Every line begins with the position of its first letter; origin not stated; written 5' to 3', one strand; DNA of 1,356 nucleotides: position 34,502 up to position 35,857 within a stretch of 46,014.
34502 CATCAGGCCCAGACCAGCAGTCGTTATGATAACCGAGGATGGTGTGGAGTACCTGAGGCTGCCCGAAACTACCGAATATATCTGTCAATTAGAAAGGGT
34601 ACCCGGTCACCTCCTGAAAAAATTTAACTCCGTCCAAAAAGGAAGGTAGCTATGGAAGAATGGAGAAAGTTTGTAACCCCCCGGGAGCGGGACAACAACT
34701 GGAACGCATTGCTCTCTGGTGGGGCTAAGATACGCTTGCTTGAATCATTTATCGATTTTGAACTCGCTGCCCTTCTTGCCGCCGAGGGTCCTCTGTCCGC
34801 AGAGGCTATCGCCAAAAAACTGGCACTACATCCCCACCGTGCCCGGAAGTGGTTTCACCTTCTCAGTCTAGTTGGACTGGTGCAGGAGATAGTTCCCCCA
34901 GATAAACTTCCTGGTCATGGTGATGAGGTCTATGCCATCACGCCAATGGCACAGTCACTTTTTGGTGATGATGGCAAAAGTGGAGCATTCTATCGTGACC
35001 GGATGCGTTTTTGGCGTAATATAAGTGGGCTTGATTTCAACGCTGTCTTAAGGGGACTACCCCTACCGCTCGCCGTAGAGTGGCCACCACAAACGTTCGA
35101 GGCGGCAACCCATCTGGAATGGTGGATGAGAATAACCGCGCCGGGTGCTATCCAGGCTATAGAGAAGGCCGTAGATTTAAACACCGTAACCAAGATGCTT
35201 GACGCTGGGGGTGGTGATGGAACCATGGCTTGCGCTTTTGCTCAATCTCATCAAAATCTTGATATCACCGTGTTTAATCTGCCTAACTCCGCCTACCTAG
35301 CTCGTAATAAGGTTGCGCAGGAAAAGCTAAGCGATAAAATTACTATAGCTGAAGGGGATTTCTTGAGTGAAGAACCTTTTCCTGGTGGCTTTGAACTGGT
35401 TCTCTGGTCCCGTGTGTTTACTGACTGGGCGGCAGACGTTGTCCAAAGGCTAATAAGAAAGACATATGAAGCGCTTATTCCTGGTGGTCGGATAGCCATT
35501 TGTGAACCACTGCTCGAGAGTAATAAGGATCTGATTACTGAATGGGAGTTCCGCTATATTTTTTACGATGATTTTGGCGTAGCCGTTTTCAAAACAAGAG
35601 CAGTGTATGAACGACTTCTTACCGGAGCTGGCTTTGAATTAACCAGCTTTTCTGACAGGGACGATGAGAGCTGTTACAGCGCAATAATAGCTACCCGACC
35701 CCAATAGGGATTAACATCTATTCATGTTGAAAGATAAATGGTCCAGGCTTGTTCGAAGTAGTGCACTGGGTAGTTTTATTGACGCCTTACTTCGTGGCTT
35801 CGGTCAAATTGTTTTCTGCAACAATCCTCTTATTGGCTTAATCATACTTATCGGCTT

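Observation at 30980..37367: Six-gene translationally coupled operon: repeat lipoprotein, PqqD-like RRE, ATP-grasp ligase, PLP decarboxylase, O-methyltransferase, UT-channel/M23-peptidase fusion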

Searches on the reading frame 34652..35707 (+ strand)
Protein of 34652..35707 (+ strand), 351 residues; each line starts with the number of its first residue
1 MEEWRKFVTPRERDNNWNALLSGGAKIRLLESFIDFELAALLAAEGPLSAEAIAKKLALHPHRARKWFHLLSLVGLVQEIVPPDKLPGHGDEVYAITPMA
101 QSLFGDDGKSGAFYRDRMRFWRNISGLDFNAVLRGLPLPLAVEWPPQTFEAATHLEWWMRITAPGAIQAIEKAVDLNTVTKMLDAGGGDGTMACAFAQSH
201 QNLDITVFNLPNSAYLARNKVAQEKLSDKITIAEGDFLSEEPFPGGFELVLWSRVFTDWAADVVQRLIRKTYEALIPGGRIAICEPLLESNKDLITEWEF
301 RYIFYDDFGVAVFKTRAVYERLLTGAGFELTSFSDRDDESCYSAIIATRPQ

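Call 3: search_protein_families(library=pfam, proteins=[window:34652-35707:+], max_evalue=0.01)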
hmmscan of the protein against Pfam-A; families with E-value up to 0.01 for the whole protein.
window:34652-35707:+ (351 aa): 8 families
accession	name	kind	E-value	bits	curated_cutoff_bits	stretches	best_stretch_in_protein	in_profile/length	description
PF00891.24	Methyltransf_2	-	3e-20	72.9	22.3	1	171-329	55-210/210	O-methyltransferase domain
PF08242.18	Methyltransf_12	-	8e-08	33.4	30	1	183-281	1-98/98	Methyltransferase domain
PF13649.12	Methyltransf_25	-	2.8e-06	28.3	27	1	183-279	2-97/97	Methyltransferase domain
PF13489.12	Methyltransf_23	-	7.4e-06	26.2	27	1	169-332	12-163/164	Methyltransferase domain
PF05175.20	MTS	-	7.8e-06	26.1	23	1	178-283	31-138/170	Methyltransferase small domain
PF08241.18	Methyltransf_11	-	1.3e-05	26.2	21.2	1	183-283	1-95/95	Methyltransferase domain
PF08100.18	Dimerisation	-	0.00083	19.6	25.6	1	20-103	12-90/93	O-methyltransferase dimerisation domain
PF13847.12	Methyltransf_31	-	0.0031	17.6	27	1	180-299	5-126/145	Methyltransferase domain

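Call 4: search_protein_families(library=ncbifam, proteins=[window:34652-35707:+], max_evalue=0.01)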
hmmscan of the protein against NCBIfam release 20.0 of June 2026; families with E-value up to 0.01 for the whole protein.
window:34652-35707:+ (351 aa): 9 families
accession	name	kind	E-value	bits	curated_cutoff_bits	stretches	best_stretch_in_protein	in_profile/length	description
TIGR02716.1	C20_methyl_CrtF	equivalog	8.8e-25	87.4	276.1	1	34-329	11-300/306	bacteriochlorophyllide d C-20 methyltransferase BchU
NF053543.1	FlxJ_fam_MTase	equivalog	1.7e-11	43.6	560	1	173-290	172-290/352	FlxJ family methyltransferase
NF043040.1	corrin_prot_MT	hypoth_equivalog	1.3e-07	31.3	180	1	154-285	14-149/216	corrinoid protein-associated methyltransferase CpaM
NF007610.0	PRK10258.1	equivalog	4.1e-05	23.1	342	1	168-298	32-153/251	malonyl-ACP O-methyltransferase BioC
NF008264.0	PRK11036.1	equivalog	0.00071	19.1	366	1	179-283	45-147/261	tRNA uridine 5-oxyacetic acid(34) methyltransferase CmoM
TIGR03533.1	L3_gln_methyl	equivalog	0.00091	18.6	229.7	1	171-239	114-183/284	50S ribosomal protein L3 N(5)-glutamine methyltransferase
TIGR03534.1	RF_mod_PrmC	equivalog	0.0022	17.5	199.1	1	171-240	81-150/253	peptide chain release factor N(5)-glutamine methyltransferase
TIGR04371.1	methyltran_NanM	subfamily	0.0035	16.9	44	1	168-218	139-189/273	putative sugar O-methyltransferase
TIGR02072.1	BioC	equivalog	0.0091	15.8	184.95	0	179-331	35-174/244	malonyl-ACP O-methyltransferase BioC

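Call 25: search_solved_structures(query=window:34652-35707:+, max_evalue=0.00001)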
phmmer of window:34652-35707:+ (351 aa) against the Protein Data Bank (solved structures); distinct sequences matched with E-value up to 0.00001: 29.
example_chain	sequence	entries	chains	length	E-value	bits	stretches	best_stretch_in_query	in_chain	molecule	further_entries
7wdq_A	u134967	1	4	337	9.7e-19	71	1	43-290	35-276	SAM-dependent MTHB methyltransferase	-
7wdw_A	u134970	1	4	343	1e-18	71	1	43-290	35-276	DSYB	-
4qvg_A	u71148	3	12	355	5.9e-18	68.5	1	21-287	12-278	SibL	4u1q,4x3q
9la8_A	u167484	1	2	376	5.1e-17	65.4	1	46-328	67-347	Methyltransferase domain-containing protein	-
1tw2_A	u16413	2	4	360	9.2e-17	64.5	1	49-328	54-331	Carminomycin 4-O-methyltransferase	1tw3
5eeg_A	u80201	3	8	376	1.1e-16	64.3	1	49-328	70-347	Carminomycin 4-O-methyltransferase DnrK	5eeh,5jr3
4wxh_A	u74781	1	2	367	1.3e-16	64.1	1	50-328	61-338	Carminomycin 4-O-methyltransferase DnrK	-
1x19_A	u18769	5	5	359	2.6e-16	63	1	33-332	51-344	CrtF-related protein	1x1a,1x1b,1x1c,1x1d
7owb_A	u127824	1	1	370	4.8e-16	62.2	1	49-312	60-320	Carminomycin 4-O-methyltransferase DnrK,Methyltransferase domain-containing protein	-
9lac_A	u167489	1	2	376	5.7e-16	61.9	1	49-328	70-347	Methyltransferase domain-containing protein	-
7phf_A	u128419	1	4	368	8.5e-16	61.4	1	47-286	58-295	Carminomycin 4-O-methyltransferase DnrK,Methyltransferase domain-containing protein,Aclaci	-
7oy1_A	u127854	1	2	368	1.1e-15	61.1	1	48-286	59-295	Carminomycin 4-O-methyltransferase DnrK,Methyltransferase domain-containing protein,Aclaci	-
7pga_A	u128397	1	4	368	1.6e-15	60.4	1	47-286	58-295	Carminomycin 4-O-methyltransferase DnrK,Methyltransferase domain-containing protein,Aclaci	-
7pgj_A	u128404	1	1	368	1.9e-15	60.3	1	47-285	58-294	Carminomycin 4-O-methyltransferase DnrK,Methyltransferase domain-containing protein,Aclaci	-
7phd_A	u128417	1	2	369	2.2e-15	60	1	49-286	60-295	Carminomycin 4-O-methyltransferase DnrK,Methyltransferase domain-containing protein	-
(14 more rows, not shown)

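Call 97: search_protein_families(library=padloc, proteins=[window:34652-35707:+], max_evalue=0.001)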
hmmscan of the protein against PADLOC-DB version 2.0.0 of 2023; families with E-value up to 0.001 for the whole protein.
window:34652-35707:+ (351 aa): 1 family
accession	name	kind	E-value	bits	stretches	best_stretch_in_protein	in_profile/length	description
PDLC04134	mad2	-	2.6e-09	34.4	1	154-287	267-398/492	mads_2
